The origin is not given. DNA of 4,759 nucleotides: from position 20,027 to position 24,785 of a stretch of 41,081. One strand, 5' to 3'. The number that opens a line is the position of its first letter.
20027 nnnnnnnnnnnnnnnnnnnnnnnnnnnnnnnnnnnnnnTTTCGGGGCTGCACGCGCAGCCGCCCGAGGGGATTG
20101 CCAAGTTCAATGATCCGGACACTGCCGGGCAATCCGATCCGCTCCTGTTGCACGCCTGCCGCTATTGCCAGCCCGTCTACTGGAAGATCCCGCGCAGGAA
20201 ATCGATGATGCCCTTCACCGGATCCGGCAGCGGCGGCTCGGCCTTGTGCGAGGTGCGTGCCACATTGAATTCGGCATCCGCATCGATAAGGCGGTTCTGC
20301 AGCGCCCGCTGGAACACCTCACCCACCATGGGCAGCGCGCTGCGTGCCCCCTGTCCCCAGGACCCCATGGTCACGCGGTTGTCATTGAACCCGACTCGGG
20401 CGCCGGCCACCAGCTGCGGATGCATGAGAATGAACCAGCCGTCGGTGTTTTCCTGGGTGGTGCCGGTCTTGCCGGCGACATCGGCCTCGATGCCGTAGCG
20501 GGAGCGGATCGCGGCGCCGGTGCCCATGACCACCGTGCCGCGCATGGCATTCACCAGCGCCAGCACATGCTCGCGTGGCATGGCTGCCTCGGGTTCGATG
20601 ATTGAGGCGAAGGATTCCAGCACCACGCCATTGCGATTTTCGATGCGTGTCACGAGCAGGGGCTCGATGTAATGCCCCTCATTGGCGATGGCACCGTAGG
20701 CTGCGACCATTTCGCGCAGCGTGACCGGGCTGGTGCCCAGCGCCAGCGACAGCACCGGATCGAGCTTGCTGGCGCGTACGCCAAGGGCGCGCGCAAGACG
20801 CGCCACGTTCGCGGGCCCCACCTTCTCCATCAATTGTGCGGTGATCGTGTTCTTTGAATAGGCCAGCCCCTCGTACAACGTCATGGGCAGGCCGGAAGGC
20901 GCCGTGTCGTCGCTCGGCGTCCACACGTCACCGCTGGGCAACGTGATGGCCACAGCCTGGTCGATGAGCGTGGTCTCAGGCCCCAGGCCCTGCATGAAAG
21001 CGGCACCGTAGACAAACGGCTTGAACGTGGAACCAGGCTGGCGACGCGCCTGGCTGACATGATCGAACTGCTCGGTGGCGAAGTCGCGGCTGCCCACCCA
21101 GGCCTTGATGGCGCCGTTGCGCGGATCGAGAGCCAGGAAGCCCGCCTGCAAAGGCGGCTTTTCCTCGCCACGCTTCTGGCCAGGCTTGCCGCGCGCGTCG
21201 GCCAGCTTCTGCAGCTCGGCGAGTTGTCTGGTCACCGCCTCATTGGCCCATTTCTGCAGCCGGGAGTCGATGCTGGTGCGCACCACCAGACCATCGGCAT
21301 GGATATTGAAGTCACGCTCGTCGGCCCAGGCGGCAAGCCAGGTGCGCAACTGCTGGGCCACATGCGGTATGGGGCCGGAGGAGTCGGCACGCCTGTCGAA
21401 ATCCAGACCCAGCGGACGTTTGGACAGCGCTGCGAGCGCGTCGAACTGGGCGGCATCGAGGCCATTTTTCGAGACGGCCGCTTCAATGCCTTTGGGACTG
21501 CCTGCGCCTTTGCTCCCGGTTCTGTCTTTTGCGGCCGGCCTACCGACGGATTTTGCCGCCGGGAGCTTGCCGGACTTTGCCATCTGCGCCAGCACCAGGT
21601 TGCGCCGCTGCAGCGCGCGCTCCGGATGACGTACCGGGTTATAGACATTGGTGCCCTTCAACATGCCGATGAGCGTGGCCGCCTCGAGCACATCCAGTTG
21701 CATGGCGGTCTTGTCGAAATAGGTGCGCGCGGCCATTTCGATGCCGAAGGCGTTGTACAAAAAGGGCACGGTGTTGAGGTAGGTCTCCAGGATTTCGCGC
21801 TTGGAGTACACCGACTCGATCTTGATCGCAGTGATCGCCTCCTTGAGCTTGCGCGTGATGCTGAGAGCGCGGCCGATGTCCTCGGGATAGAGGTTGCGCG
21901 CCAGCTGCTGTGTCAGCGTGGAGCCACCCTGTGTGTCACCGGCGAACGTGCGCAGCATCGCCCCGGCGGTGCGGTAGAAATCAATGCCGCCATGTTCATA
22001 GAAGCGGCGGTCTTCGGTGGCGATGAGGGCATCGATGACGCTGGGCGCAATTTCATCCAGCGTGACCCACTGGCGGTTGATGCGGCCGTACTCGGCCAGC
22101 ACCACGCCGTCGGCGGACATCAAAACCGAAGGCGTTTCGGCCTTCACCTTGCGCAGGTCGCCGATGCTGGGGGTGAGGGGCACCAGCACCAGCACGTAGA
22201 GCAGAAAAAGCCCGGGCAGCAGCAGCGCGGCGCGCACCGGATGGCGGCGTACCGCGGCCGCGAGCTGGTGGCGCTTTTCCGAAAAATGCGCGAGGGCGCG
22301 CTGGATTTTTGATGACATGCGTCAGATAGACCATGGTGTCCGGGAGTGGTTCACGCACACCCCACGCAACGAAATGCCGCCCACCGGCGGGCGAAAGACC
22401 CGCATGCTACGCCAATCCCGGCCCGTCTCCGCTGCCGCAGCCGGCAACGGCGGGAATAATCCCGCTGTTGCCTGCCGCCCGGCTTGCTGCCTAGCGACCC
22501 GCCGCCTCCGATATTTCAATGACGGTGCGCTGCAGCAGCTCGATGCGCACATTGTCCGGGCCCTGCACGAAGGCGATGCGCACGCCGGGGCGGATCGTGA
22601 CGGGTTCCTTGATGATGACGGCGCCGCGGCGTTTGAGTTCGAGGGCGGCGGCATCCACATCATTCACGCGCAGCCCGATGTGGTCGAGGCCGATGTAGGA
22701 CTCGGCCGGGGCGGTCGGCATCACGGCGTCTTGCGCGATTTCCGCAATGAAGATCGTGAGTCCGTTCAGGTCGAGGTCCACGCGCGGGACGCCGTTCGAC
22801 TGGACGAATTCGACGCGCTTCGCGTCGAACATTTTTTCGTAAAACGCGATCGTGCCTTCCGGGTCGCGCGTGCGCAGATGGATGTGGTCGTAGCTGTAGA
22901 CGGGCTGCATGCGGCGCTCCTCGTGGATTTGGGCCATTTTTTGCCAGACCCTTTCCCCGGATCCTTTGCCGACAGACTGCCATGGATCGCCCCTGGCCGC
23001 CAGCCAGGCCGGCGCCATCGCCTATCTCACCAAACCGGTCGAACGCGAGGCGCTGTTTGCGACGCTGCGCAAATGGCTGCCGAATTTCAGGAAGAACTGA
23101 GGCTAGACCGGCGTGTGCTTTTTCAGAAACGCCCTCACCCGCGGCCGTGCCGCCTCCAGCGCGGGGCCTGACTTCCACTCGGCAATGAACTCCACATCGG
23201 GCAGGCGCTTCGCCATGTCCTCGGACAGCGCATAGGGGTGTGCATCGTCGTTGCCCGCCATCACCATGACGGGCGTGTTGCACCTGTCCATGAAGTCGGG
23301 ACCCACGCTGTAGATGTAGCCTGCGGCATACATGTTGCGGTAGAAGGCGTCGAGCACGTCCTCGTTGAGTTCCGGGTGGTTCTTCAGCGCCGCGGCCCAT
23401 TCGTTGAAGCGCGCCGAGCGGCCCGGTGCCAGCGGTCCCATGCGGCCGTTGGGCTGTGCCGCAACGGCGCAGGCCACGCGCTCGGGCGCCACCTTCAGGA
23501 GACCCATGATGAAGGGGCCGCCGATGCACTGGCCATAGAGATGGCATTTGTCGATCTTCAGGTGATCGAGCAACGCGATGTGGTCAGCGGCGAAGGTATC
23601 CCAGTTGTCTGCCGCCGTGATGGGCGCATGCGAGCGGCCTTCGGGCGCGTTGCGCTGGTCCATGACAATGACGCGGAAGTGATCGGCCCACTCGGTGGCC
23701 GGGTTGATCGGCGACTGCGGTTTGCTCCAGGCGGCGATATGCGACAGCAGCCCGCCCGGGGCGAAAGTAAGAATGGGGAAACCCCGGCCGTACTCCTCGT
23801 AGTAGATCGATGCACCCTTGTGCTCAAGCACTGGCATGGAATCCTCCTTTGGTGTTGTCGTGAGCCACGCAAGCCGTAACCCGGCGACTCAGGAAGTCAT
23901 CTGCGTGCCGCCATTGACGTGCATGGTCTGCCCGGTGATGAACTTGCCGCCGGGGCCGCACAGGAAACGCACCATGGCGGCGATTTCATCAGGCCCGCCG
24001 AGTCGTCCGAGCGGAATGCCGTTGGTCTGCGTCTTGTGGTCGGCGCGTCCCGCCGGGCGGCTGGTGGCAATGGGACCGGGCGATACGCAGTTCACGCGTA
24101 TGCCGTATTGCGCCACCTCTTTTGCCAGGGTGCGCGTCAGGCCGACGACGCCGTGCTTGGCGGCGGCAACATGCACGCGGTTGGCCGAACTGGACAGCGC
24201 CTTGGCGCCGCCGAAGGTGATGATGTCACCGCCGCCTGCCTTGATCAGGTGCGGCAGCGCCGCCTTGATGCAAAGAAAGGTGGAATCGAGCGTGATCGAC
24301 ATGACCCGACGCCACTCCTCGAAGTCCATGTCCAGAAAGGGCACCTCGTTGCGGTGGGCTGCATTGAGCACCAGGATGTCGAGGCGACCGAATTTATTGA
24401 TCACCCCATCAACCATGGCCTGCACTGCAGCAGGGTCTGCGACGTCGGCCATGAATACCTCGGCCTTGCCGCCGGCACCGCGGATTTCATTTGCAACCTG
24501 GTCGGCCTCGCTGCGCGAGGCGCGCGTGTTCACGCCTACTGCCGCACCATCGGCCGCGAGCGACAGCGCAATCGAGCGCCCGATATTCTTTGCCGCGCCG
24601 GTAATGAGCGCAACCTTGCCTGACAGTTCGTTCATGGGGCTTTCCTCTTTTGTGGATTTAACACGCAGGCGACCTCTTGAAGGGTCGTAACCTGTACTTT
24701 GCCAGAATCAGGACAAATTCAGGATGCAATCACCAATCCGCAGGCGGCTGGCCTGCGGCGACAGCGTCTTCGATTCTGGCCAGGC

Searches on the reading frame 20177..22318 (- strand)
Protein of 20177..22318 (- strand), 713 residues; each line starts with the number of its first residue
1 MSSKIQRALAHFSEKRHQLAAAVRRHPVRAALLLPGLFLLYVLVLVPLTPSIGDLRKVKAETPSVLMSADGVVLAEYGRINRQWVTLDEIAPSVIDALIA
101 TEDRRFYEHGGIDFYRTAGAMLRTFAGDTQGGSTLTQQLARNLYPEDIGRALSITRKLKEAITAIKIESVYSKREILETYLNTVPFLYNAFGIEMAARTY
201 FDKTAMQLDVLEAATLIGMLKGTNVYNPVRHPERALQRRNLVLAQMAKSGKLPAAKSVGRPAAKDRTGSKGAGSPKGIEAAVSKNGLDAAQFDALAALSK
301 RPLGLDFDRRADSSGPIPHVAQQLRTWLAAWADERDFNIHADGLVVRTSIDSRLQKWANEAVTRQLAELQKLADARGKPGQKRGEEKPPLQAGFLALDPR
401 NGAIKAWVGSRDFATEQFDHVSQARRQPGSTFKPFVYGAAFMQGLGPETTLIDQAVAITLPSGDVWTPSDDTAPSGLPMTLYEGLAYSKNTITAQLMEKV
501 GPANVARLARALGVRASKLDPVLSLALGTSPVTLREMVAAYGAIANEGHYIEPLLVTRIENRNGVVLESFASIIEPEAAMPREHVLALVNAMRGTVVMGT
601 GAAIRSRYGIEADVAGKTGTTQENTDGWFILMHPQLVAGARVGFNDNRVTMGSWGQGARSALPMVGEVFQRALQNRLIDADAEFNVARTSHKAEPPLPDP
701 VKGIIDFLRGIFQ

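Call 26: search_protein_families(library=pfam, proteins=[window:20177-22318:-], max_evalue=0.0001)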
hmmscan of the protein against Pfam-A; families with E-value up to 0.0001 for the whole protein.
window:20177-22318:- (713 aa): 2 families
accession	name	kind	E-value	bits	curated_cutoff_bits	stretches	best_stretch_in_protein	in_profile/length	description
PF00912.28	Transgly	-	3e-58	196.6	27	1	71-246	2-177/178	Transglycosylase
PF00905.27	Transpeptidase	-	1.2e-25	90.8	22.1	1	393-626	2-247/299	Penicillin binding protein transpeptidase domain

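Call 69: find_homologous_proteins(query=window:20177-22318:-, max_evalue=1e-50)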
Query window:20177-22318:- (713 aa): 7886 proteins with E <= 1e-50 among 8000 candidates; the best 120 are listed.
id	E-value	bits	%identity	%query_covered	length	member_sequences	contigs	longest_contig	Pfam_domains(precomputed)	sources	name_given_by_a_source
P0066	0.0e+0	1525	96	100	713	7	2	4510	PF00912.29,PF00905.28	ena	-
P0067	0.0e+0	1385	88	100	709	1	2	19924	PF00912.29,PF00905.28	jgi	-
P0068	0.0e+0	1177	76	99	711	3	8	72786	PF00912.29,PF00905.28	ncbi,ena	-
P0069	0.0e+0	1079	71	98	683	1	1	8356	PF00912.29,PF00905.28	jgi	jgi:penicillin-binding protein 1A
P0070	0.0e+0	1077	74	94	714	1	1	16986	PF00912.29,PF00905.28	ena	-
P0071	0.0e+0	1064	71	98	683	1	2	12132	PF00912.29,PF00905.28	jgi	jgi:penicillin-binding protein 1A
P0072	0.0e+0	1050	67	100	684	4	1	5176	PF00912.29,PF00905.28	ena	-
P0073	0.0e+0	1046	69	97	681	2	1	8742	PF00912.29,PF00905.28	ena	-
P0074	0.0e+0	1044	70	97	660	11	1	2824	PF00912.29,PF00905.28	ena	-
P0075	0.0e+0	1039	69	98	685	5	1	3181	PF00912.29,PF00905.28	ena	-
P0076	0.0e+0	1031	69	98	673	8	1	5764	PF00912.29,PF00905.28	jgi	-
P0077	0.0e+0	1028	72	94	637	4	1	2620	PF00912.29,PF00905.28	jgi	-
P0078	0.0e+0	1028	69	96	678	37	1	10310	PF00912.29,PF00905.28,PF08376.16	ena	-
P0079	0.0e+0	1025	68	99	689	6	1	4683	PF00912.29,PF00905.28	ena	-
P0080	0.0e+0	1023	66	100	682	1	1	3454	PF00912.29,PF00905.28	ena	-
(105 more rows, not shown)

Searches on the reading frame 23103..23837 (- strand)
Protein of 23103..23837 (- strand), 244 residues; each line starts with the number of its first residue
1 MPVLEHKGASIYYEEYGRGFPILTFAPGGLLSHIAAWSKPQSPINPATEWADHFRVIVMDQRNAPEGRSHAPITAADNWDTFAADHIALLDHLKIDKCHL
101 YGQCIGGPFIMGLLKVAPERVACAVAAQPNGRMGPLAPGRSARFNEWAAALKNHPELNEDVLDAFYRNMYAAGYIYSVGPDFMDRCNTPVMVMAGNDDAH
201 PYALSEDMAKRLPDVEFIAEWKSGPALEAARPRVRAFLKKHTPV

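Call 27: search_protein_families(library=pfam, proteins=[window:23103-23837:-], max_evalue=0.0001)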
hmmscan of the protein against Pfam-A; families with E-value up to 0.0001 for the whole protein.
window:23103-23837:- (244 aa): 2 families
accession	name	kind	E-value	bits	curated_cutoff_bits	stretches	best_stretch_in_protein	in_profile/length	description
PF00561.26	Abhydrolase_1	-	1.1e-12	48.6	25.8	1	36-142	15-122/245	alpha/beta hydrolase fold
PF12697.13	Abhydrolase_6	-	1.2e-06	29.7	26.3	1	27-216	5-194/217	Alpha/beta hydrolase family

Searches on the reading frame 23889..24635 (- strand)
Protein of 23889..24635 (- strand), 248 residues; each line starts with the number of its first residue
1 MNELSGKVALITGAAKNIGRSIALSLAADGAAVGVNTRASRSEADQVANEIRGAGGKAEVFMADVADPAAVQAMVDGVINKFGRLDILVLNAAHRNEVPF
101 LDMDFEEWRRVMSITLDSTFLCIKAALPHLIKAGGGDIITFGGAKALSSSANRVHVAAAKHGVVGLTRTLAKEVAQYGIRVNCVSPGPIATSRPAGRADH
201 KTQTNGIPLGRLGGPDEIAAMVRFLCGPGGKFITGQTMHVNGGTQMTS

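Call 26: search_protein_families(library=pfam, proteins=[window:23889-24635:-], max_evalue=0.0001)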
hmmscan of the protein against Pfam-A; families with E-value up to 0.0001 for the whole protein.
window:23889-24635:- (248 aa): 4 families
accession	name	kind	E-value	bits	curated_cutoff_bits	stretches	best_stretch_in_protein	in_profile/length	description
PF13561.12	adh_short_C2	-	2.9e-59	201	27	1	13-244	1-235/236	Enoyl-(Acyl carrier protein) reductase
PF00106.31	adh_short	-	2.3e-50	171.2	26.6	1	7-192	1-185/195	short chain dehydrogenase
PF08659.16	KR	-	7.4e-13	49.2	22.6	1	9-116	3-113/180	KR domain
PF23441.1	SDR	-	1.3e-06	28.4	27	1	3-191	4-196/258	SDR-like rossmann domain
